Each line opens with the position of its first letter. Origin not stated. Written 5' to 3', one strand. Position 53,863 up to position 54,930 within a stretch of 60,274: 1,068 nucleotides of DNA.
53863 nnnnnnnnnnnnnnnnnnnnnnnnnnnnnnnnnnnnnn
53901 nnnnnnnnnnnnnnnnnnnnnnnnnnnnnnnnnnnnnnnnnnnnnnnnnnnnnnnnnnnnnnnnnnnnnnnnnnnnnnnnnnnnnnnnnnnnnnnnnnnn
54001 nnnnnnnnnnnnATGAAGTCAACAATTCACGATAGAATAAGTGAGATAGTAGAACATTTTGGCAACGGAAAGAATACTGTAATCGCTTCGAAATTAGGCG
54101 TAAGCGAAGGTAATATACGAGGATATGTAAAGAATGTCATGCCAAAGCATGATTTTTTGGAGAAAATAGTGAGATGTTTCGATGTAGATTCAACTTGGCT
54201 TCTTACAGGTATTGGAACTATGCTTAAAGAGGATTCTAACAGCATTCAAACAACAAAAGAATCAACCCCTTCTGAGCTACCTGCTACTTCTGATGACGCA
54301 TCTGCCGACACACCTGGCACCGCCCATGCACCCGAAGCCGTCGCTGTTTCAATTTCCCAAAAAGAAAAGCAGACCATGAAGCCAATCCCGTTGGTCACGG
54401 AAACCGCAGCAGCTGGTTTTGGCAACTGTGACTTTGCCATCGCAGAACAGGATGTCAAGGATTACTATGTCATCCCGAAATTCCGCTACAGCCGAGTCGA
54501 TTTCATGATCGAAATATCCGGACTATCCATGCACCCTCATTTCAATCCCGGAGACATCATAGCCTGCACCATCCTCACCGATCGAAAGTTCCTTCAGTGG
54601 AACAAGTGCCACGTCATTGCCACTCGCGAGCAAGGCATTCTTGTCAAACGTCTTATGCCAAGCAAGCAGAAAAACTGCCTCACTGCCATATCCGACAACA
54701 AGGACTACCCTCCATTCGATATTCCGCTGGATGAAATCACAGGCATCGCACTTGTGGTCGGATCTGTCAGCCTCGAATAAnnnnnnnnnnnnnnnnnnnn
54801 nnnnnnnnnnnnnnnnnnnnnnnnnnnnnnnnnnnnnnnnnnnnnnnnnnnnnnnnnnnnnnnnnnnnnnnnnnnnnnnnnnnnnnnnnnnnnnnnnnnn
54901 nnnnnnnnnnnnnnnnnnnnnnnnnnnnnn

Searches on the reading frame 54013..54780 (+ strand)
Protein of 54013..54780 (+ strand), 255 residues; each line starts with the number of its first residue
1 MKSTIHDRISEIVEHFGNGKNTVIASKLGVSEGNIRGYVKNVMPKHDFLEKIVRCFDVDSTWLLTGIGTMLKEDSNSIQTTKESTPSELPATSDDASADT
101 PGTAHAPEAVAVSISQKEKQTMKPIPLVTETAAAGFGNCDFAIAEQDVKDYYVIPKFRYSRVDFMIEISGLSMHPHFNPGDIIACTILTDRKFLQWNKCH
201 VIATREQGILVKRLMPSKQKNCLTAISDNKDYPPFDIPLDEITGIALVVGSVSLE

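Call 30: search_protein_families(library=pfam, proteins=[window:54013-54780:+], max_evalue=0.001)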
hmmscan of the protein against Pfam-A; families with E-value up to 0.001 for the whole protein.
window:54013-54780:+ (255 aa): 1 family
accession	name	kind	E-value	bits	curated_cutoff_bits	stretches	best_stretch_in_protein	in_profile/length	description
PF00717.28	Peptidase_S24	-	4.1e-10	39.8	23.3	1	127-248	2-115/116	Peptidase S24-like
